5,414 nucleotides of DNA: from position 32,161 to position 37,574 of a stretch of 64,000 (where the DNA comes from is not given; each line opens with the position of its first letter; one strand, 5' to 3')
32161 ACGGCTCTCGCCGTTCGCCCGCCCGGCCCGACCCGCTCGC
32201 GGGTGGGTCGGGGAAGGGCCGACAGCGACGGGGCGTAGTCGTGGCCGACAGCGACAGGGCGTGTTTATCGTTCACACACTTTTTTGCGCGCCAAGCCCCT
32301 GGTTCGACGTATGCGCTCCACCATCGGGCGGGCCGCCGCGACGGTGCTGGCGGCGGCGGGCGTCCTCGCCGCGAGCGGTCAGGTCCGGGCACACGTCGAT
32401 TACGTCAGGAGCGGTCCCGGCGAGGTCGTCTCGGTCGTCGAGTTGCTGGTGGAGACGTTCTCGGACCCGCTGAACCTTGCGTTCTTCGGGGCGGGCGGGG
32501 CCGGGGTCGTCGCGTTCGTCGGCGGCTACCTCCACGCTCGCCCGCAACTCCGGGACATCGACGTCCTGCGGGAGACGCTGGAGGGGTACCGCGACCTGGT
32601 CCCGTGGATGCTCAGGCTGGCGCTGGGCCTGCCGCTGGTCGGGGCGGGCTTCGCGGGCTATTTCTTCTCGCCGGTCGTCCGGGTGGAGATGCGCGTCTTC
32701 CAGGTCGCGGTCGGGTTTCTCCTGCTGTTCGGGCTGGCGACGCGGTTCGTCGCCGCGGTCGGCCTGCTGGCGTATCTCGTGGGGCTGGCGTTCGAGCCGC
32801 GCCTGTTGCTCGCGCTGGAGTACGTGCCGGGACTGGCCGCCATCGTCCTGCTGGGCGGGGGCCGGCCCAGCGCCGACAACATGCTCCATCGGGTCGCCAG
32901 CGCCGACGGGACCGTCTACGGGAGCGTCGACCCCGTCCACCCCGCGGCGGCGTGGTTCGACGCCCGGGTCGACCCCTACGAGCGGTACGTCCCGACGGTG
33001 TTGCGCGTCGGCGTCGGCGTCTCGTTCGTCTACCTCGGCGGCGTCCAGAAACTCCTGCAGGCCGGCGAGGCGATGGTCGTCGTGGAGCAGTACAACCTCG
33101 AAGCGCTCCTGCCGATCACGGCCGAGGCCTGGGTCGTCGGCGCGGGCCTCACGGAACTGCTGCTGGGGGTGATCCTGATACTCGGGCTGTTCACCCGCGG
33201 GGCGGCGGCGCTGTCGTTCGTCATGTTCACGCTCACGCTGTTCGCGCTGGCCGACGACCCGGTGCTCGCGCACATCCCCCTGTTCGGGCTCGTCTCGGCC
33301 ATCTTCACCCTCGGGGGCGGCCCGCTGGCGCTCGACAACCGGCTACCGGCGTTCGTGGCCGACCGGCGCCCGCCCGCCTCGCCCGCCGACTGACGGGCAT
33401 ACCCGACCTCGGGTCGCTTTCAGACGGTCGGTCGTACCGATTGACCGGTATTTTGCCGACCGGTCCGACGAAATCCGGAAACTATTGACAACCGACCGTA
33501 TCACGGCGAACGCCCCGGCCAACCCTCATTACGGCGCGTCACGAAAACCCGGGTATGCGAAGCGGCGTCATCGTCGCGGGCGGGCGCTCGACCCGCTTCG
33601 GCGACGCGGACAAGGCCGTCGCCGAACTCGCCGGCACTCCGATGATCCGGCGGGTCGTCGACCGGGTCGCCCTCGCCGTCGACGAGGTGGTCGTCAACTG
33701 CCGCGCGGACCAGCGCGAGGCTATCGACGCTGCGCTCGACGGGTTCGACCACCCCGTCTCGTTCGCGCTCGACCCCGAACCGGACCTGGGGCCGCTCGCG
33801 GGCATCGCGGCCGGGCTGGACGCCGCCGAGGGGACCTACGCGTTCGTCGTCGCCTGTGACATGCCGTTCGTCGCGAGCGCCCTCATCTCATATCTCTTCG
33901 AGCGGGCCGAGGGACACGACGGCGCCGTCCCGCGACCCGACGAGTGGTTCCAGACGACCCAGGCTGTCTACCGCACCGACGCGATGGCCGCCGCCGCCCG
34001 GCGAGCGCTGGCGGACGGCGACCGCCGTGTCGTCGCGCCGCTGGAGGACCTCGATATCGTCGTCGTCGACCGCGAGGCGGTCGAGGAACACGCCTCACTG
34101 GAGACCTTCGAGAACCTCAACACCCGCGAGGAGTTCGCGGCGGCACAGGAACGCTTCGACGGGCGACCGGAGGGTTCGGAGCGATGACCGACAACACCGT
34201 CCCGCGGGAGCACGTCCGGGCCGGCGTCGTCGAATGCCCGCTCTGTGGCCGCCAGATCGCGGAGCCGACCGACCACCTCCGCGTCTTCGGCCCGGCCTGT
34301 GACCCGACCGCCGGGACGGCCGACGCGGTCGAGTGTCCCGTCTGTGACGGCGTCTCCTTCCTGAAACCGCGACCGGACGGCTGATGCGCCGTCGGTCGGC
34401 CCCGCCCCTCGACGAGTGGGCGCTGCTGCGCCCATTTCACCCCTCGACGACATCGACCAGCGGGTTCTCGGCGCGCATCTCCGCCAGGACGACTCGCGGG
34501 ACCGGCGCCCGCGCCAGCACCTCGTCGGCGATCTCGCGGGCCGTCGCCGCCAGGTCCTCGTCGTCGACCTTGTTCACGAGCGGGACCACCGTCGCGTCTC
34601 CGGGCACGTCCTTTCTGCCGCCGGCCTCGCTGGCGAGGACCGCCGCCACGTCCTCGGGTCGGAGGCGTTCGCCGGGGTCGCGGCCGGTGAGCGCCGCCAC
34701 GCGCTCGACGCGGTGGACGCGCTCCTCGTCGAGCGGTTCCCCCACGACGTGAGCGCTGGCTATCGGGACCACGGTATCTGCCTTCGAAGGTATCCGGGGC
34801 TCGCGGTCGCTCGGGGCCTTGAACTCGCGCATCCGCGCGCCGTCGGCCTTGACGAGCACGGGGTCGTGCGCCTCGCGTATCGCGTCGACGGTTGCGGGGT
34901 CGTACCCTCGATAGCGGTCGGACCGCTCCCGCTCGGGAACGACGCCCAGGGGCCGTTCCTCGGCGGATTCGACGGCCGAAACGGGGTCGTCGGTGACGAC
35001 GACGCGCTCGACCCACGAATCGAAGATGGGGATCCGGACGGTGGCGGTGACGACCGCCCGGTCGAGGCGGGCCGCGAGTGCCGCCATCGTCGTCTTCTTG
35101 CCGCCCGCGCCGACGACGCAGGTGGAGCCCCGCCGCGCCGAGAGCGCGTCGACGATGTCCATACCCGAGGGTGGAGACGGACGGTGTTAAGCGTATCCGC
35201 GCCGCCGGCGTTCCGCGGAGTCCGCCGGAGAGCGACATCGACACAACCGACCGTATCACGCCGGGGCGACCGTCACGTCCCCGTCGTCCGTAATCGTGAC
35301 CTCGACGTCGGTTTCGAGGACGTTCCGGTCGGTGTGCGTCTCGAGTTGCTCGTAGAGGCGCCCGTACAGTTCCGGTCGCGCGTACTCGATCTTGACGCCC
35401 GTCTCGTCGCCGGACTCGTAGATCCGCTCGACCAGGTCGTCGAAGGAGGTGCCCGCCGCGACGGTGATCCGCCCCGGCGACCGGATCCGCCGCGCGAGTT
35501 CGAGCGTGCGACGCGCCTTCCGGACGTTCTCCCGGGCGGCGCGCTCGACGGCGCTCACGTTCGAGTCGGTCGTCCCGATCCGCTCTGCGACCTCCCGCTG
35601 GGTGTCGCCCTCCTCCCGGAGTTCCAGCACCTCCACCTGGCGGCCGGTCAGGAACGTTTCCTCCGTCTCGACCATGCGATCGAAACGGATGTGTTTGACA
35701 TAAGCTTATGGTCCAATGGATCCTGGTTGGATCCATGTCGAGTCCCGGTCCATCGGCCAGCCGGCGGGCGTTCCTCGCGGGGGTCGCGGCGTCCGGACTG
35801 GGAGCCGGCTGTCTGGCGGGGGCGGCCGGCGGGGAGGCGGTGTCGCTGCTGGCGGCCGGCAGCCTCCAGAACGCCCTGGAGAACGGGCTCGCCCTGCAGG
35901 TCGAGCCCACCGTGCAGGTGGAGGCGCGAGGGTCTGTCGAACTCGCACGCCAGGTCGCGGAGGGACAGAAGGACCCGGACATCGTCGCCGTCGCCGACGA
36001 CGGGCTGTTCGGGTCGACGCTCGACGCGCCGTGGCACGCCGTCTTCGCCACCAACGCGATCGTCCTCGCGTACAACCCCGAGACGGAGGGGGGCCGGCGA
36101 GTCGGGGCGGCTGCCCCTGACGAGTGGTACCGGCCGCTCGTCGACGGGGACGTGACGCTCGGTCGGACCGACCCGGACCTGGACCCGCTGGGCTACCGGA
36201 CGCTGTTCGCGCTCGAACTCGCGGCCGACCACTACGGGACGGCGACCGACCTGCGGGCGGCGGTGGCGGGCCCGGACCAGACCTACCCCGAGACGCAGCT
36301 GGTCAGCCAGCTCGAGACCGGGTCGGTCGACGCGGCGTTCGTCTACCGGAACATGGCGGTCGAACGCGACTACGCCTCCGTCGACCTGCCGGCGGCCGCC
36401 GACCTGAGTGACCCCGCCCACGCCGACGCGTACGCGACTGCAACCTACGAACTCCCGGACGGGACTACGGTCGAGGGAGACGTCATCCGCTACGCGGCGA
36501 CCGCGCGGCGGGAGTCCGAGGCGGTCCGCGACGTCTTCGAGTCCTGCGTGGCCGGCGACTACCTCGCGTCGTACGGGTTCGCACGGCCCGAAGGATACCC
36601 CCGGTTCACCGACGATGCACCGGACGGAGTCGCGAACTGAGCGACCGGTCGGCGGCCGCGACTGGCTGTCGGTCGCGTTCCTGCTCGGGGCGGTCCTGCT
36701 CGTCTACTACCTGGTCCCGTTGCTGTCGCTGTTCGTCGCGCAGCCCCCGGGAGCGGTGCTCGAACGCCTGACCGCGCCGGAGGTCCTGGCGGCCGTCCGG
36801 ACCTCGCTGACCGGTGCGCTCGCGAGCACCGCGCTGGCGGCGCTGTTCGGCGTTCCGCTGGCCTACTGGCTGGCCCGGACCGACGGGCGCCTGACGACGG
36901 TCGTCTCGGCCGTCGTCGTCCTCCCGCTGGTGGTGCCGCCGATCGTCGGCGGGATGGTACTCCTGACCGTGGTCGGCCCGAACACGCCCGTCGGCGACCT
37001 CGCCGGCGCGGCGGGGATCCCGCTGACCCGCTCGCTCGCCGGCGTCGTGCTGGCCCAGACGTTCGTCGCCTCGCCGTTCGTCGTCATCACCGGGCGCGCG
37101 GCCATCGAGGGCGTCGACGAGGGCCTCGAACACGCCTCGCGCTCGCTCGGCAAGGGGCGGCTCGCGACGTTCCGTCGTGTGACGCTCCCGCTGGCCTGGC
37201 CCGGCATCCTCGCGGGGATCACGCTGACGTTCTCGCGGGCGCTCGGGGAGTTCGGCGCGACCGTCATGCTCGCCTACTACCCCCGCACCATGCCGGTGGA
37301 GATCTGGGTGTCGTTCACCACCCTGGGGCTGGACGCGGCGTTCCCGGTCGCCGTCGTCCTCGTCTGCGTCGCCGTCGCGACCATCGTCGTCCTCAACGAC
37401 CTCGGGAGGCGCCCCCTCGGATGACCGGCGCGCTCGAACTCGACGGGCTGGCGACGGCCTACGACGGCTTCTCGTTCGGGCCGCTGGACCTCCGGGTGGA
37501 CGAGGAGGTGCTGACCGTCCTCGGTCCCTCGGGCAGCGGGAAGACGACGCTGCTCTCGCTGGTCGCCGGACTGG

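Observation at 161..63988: Three related families of 74-108 bp hairpin MITE-like elements with 3-bp TCA/TGA target-site duplications, at very high density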

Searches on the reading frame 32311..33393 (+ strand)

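Call 98: search_protein_families(library=pfam, proteins=[window:32311-33393:+], max_evalue=0.000001)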
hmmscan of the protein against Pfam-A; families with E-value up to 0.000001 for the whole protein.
window:32311-33393:+ (360 aa): 1 family
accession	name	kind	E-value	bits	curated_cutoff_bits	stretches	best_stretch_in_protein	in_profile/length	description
PF07681.17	DoxX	-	5e-09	37.1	23.6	1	229-312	3-82/85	DoxX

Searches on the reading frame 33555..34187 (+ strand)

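Call 98: search_protein_families(library=pfam, proteins=[window:33555-34187:+], max_evalue=0.000001)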
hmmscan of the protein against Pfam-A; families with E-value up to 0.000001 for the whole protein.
window:33555-34187:+ (210 aa): 1 family
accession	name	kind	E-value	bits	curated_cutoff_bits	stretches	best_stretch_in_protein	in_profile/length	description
PF12804.13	NTP_transf_3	-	1.6e-36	126.3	27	1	4-162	1-156/160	MobA-like NTP transferase domain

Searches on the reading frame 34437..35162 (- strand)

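Call 98: search_protein_families(library=pfam, proteins=[window:34437-35162:-], max_evalue=0.000001)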
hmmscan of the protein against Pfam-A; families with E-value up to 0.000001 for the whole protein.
window:34437-35162:- (241 aa): 1 family
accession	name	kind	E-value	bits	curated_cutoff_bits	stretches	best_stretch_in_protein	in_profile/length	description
PF19842.5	YqeC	-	3.3e-31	108.9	27.6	1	15-153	2-145/145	YqeC protein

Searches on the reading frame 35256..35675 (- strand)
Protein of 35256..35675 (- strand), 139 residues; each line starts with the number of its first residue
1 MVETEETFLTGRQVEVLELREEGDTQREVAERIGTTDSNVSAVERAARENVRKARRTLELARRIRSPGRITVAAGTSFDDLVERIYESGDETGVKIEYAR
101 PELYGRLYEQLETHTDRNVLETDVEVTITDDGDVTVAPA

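Call 98: search_protein_families(library=pfam, proteins=[window:35256-35675:-], max_evalue=0.000001)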
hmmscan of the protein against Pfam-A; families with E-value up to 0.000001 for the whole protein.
window:35256-35675:- (139 aa): 1 family
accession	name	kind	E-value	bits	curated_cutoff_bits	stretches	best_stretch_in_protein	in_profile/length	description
PF14601.11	TFX_C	-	5.9e-18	65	27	1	54-136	1-83/83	DNA_binding protein, TFX, C-term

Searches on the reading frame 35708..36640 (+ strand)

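Call 98: search_protein_families(library=pfam, proteins=[window:35708-36640:+], max_evalue=0.000001)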
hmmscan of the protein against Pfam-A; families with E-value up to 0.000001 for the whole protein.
window:35708-36640:+ (310 aa): 1 family
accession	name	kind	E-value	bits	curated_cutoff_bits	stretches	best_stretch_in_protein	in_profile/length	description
PF13531.11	SBP_bac_11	-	5.1e-16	59.6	25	1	68-239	27-191/227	Bacterial extracellular solute-binding protein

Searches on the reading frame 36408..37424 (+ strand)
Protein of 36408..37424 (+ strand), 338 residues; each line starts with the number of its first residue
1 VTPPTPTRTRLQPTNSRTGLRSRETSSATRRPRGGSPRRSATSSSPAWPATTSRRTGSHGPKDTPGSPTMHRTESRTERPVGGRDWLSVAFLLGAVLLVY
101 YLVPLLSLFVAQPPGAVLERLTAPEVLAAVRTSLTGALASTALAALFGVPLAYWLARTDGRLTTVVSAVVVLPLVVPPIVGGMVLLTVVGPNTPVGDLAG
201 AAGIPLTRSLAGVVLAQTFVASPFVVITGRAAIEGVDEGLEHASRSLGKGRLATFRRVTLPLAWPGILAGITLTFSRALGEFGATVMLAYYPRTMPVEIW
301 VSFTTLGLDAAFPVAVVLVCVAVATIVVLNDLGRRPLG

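Call 98: search_protein_families(library=pfam, proteins=[window:36408-37424:+], max_evalue=0.000001)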
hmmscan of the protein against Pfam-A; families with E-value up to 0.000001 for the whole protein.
window:36408-37424:+ (338 aa): 1 family
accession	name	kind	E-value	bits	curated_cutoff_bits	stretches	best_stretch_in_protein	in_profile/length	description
PF00528.27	BPD_transp_1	-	3.1e-16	60.1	26.4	1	148-328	1-171/184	Binding-protein-dependent transport system inner membrane component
